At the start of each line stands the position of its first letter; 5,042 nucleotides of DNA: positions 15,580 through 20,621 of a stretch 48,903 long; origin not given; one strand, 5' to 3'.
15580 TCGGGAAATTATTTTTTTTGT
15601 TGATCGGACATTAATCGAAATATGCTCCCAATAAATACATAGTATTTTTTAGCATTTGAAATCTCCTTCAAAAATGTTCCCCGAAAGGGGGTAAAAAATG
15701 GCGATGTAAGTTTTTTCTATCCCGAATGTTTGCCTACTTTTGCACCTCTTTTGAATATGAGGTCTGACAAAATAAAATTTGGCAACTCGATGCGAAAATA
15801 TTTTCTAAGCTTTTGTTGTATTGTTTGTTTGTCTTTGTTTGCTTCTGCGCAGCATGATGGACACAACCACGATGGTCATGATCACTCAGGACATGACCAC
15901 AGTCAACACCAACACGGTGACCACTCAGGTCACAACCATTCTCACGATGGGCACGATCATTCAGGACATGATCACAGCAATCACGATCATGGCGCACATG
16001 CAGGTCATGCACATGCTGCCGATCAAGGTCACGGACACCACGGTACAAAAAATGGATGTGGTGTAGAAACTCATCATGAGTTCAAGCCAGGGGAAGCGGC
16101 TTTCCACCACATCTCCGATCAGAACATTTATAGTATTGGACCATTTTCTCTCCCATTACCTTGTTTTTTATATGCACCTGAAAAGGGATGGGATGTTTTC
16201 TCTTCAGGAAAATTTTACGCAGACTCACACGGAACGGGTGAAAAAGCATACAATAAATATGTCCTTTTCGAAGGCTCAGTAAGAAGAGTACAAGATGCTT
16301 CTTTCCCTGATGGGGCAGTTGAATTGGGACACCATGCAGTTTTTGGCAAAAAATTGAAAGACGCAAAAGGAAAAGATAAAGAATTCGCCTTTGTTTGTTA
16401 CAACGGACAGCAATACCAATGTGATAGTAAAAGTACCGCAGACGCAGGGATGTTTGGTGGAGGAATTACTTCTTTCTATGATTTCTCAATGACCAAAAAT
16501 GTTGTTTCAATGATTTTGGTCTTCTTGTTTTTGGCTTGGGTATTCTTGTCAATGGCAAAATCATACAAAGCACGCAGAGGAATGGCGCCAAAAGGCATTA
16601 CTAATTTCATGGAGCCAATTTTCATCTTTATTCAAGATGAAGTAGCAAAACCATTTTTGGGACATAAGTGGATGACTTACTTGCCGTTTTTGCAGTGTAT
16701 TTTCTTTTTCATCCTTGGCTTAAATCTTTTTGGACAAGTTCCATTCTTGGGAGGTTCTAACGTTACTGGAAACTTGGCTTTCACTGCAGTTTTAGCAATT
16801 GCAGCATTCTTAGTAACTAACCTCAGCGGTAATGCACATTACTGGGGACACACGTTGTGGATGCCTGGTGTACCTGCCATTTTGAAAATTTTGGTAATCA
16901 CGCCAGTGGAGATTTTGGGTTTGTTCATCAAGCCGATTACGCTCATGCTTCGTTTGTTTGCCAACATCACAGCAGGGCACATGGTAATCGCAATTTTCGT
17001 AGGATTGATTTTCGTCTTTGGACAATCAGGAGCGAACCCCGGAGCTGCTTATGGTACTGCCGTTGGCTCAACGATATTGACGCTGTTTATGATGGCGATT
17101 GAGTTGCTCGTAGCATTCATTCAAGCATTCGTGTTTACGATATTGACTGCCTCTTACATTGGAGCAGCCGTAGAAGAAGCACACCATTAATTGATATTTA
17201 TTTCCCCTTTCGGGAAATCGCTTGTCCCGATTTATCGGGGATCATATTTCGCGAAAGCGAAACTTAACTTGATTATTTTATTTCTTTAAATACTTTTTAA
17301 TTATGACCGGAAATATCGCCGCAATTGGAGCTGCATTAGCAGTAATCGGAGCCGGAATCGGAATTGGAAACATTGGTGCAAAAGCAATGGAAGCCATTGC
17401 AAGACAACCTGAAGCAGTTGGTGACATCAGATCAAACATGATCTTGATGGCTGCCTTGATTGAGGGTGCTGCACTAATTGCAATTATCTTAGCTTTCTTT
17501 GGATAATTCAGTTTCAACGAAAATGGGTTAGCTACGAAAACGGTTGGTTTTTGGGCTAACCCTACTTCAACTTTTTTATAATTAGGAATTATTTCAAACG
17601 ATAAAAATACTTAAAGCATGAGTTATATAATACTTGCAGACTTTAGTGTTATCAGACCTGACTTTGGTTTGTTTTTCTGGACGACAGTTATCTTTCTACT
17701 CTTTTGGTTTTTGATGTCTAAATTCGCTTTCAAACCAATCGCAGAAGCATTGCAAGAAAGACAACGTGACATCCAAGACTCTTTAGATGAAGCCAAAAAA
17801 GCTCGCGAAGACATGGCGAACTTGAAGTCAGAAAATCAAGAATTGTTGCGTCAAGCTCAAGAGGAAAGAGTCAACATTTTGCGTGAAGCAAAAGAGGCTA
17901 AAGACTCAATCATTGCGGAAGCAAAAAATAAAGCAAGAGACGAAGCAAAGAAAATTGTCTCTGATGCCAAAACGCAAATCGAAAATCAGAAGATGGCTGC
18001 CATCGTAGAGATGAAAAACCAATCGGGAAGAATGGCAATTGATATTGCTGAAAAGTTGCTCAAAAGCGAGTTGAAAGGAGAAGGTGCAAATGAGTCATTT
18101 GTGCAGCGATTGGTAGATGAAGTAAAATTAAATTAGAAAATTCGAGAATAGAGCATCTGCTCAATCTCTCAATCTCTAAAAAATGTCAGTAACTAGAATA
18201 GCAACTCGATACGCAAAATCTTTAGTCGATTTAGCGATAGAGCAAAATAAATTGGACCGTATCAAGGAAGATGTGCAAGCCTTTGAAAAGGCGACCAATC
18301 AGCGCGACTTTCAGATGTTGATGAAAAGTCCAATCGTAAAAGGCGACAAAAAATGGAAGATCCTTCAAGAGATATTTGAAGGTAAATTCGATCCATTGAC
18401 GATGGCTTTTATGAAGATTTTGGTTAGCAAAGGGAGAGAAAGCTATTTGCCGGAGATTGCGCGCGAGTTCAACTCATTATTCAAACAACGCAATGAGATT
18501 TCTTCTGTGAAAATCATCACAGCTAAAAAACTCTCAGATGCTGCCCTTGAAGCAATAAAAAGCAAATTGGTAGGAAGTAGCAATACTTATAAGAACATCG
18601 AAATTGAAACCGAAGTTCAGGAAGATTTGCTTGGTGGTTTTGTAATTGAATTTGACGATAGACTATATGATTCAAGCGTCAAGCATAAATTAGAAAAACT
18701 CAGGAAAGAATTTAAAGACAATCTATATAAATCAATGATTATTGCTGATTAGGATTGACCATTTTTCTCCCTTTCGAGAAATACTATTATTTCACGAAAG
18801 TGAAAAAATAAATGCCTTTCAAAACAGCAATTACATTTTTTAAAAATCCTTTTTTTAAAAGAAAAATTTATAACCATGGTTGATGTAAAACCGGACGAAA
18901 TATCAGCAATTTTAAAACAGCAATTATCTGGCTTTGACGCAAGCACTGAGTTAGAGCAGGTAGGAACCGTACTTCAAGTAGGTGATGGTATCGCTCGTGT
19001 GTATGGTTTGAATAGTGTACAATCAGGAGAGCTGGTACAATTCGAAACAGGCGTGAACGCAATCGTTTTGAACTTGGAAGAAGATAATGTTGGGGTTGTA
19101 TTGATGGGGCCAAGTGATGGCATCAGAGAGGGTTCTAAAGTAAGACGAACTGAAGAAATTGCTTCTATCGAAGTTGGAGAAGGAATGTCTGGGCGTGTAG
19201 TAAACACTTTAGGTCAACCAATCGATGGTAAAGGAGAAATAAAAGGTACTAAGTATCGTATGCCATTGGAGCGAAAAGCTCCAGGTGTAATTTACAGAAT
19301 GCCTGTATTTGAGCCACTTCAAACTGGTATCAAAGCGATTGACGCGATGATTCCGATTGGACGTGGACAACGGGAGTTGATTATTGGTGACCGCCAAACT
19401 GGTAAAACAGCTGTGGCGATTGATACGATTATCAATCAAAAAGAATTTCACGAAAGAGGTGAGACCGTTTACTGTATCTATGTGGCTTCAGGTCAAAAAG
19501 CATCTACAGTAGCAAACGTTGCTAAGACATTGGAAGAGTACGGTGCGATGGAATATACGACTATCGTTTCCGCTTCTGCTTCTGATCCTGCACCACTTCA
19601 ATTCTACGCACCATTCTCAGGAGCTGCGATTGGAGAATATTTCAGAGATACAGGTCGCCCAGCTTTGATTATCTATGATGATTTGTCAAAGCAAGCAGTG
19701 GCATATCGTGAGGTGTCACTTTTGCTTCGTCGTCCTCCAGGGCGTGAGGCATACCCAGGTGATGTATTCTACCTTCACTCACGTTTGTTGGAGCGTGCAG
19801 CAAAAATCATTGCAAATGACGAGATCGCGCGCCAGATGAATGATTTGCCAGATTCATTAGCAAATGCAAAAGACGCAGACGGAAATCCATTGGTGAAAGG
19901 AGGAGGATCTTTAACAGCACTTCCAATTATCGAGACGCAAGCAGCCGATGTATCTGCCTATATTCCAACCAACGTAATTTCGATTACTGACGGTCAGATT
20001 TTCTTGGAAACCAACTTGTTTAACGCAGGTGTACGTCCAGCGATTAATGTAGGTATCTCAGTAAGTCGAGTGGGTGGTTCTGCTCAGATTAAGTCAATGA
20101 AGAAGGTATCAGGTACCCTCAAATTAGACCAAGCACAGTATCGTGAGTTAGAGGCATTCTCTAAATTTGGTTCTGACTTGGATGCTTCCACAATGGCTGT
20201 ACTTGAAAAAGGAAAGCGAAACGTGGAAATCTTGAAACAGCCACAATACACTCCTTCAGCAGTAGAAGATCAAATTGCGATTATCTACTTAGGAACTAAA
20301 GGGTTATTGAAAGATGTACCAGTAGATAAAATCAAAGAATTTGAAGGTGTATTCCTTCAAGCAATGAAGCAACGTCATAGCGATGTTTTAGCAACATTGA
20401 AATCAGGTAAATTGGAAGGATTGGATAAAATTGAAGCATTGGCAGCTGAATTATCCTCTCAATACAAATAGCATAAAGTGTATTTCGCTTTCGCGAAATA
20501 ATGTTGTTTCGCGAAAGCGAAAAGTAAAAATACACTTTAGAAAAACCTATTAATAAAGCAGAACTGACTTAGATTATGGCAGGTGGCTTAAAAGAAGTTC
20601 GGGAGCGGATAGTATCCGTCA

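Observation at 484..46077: Window-wide family of C(GNRA)G-capped mini-hairpin repeats, consensus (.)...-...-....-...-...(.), saturating the intergenic spacers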

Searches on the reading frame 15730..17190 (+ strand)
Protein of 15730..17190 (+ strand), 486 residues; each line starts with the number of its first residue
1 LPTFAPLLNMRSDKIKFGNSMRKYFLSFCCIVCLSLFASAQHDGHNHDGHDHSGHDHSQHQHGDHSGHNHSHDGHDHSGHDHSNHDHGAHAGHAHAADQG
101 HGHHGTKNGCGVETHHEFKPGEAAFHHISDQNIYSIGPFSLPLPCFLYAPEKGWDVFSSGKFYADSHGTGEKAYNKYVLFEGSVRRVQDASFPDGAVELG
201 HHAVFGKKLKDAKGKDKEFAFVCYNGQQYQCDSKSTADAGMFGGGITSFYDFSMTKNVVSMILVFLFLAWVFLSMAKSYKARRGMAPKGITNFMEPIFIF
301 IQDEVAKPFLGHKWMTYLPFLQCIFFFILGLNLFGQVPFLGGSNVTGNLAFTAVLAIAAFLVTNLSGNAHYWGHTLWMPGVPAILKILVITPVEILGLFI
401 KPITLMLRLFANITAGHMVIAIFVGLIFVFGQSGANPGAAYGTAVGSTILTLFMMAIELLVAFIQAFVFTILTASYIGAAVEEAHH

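Call 31: search_protein_families(library=pfam, proteins=[window:15730-17190:+], max_evalue=0.001)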
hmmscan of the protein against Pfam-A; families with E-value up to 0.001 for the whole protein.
window:15730-17190:+ (486 aa): 1 family
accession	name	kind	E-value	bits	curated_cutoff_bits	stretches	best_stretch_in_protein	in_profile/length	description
PF00119.25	ATP-synt_A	-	1.7e-48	165.8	33.9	1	259-477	2-216/217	ATP synthase A chain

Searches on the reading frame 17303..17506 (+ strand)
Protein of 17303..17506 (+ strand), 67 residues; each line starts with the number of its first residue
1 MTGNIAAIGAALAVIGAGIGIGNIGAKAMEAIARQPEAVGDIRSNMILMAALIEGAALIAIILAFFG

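Call 37: find_encoding_contigs(protein=window:17303-17506:+, flank=10000, max_places=10)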
Protein window:17303-17506:+ (67 aa): 3 contigs read that carry it; 3 places shown.
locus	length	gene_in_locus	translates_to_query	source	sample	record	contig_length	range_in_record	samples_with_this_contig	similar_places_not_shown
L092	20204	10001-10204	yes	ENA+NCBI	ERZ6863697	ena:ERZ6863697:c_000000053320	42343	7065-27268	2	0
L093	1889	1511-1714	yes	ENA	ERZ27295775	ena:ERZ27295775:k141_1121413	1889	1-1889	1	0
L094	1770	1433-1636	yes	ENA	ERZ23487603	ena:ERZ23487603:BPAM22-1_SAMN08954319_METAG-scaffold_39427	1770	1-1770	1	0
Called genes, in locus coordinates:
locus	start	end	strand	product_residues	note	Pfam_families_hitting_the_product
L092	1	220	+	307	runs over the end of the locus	PF11751:PorP_SprF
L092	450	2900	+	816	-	PF00515:TPR_1 (faint)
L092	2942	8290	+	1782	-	PF18911:PKD_4 (faint), PF00801:PKD (faint), PF19408:PKD_6 (faint), PF19081:Ig_7 (faint), PF13585:CHU_C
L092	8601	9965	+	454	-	PF28541:DUF8433, PF00119:ATP-synt_A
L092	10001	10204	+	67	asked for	PF00137:ATP-synt_C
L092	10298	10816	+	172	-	PF00430:ATP-synt_B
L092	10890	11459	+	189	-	PF00213:OSCP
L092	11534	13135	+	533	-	PF02874:ATP-synt_ab_N, PF00006:ATP-synt_ab, PF00306:ATP-synt_ab_C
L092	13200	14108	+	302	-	PF00231:ATP-synt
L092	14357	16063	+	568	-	PF13505:OMP_b-brl, PF19573:DUF6089, PF02412:TSP_3 (faint), PF00691:OmpA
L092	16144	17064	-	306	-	PF01963:TraB_PrgY_gumN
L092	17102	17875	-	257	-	PF00398:RrnaAD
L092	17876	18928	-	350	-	PF21016:RlmN_N, PF04055:Radical_SAM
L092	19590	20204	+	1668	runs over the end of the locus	PF02494:HYR (weak), PF13620:CarboxypepD_reg (weak), PF00963:Cohesin (weak), PF18962:Por_Secre_tail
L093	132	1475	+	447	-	PF28541:DUF8433, PF00119:ATP-synt_A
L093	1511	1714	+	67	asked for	PF00137:ATP-synt_C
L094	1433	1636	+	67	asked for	PF00137:ATP-synt_C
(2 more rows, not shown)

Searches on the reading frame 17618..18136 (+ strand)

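Call 31: search_protein_families(library=pfam, proteins=[window:17618-18136:+], max_evalue=0.001)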
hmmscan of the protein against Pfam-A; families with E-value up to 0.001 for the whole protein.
window:17618-18136:+ (172 aa): 4 families
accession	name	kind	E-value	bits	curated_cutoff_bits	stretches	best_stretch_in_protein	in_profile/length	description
PF00430.23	ATP-synt_B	-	2.2e-26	92.9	28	1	19-148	2-131/132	ATP synthase B/B' CF(0)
PF02326.20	YMF19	-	9.9e-05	23.6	22.6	1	19-81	12-73/84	Plant ATP synthase F0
PF05405.19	Mt_ATP-synt_B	-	0.00012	22.2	21.7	1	23-149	20-143/163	Mitochondrial ATP synthase B chain precursor (ATP-synt_B)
PF19745.5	FUT8_N_cat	-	0.00065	19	27.6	1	22-136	11-119/499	Alpha-(1,6)-fucosyltransferase N- and catalytic domains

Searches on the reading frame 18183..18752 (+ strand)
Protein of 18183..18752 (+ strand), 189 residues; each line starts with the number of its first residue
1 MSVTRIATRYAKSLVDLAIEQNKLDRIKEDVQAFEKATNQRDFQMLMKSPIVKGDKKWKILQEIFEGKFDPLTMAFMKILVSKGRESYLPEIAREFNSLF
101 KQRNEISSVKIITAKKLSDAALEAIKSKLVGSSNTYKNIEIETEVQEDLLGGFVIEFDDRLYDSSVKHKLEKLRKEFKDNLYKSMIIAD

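Call 31: search_protein_families(library=pfam, proteins=[window:18183-18752:+], max_evalue=0.001)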
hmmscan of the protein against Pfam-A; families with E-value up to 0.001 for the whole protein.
window:18183-18752:+ (189 aa): 1 family
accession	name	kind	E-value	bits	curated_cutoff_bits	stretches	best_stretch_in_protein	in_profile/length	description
PF00213.23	OSCP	-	1.4e-47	162.4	22.3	1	6-176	1-171/172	ATP synthase delta (OSCP) subunit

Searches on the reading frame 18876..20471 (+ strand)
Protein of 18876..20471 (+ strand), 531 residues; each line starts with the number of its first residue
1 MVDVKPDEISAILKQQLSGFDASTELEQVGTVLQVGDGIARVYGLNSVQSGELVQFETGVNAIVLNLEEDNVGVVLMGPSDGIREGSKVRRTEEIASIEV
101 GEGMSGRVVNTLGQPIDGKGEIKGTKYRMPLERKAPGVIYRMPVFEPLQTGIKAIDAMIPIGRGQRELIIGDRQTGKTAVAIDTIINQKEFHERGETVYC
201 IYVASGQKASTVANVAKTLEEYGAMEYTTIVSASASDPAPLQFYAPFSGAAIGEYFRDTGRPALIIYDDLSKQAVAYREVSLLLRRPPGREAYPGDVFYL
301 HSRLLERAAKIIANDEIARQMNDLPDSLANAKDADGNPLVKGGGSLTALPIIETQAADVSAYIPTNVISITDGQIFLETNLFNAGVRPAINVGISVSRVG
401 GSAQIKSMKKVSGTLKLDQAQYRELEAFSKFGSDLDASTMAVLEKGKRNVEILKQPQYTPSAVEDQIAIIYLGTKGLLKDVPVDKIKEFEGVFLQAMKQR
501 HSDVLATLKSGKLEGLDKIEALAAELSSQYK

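Call 10: find_related_loci(query=window:18876-20471:+, collection=genome_contigs, flank=10000)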
Query window:18876-20471:+ (531 aa) in genome_contigs; peptide patterns used: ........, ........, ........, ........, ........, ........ (x = any residue, [..] = any of these).
600 stretches matched a pattern (row limit reached: there are more); 595 encode a relative of the query (tblastn E <= 1e-3); the best 80 are kept; 80 distinct loci.
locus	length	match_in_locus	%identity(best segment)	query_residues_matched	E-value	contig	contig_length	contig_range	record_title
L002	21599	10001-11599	84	1-531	0e+0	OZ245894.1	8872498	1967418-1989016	MAG: Saprospiraceae bacterium isolate 95635b9e-7190-4540-af38-e21a3cfd68f5 genome assembly, chromosome: 1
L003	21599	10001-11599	83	1-531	0e+0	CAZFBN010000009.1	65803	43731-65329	MAG TPA_asm: uncultured Saprospiraceae bacterium isolate binchicken_co58_158 genome assembly, contig: NODE_321_length_65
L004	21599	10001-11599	83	1-531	0e+0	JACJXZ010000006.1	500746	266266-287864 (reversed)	MAG: Lewinellaceae bacterium isolate HK-STAS-BACT-25 HK-STAS-BACT-25_6, whole genome shotgun sequence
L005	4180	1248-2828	83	1-531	0e+0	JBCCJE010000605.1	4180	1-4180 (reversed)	MAG: Bacteroidota bacterium isolate P01_C01_bin.106 k141_473400_length_4180_cov_12.0000, whole genome shotgun sequence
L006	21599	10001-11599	82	1-531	0e+0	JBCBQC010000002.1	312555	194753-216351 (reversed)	MAG: Bacteroidota bacterium isolate J06634_9 NODE_2_length_312555_cov_11.112078, whole genome shotgun sequence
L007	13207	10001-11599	81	1-531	0e+0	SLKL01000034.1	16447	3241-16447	MAG: Saprospiraceae bacterium isolate CSSed165cm_270 CSSed16-5cm-9906, whole genome shotgun sequence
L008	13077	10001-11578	80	1-530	0e+0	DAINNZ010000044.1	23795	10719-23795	MAG TPA_asm: Lewinella sp. isolate CTOTU7311 NODE_2316_length_23795_cov_4.765291, whole genome shotgun sequence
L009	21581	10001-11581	80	1-531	0e+0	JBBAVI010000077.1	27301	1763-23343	MAG: Saprospiraceae bacterium isolate EUL_319 ctg77-EUL_319, whole genome shotgun sequence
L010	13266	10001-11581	80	1-531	0e+0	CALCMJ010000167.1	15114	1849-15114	MAG: uncultured Saprospiraceae bacterium isolate R4_Bin_Bin_69_1 genome assembly, contig: c_000005474917, whole genome s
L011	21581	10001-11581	80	1-531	0e+0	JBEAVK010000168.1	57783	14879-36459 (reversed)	MAG: Bacteroidota bacterium isolate NASQAN2011_256_B_bin.11 scaffold_1516996, whole genome shotgun sequence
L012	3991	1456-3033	80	1-530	0e+0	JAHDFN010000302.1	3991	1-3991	MAG: Saprospiraceae bacterium isolate MAG-23 RZ_58462, whole genome shotgun sequence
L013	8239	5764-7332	77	1-530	0e+0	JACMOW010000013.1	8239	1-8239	MAG: Pedobacter sp. isolate LF-bin-288 FL-bin-288-contig-k141_45236, whole genome shotgun sequence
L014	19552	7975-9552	79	1-530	0e+0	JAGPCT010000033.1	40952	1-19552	MAG: Saprospiraceae bacterium isolate Gw_SlAct_bin_302 Gw_SlAct_1596_length_40952_cov_8.845928, whole genome shotgun seq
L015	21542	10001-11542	79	1-520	0e+0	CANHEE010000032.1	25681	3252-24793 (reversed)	MAG: Lewinellaceae bacterium isolate RE-16jun15-206 genome assembly, contig: RE-16jun15-C974, whole genome shotgun seque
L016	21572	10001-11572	78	1-530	0e+0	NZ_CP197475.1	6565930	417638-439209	Pedobacter sp. AW31-3R chromosome, complete genome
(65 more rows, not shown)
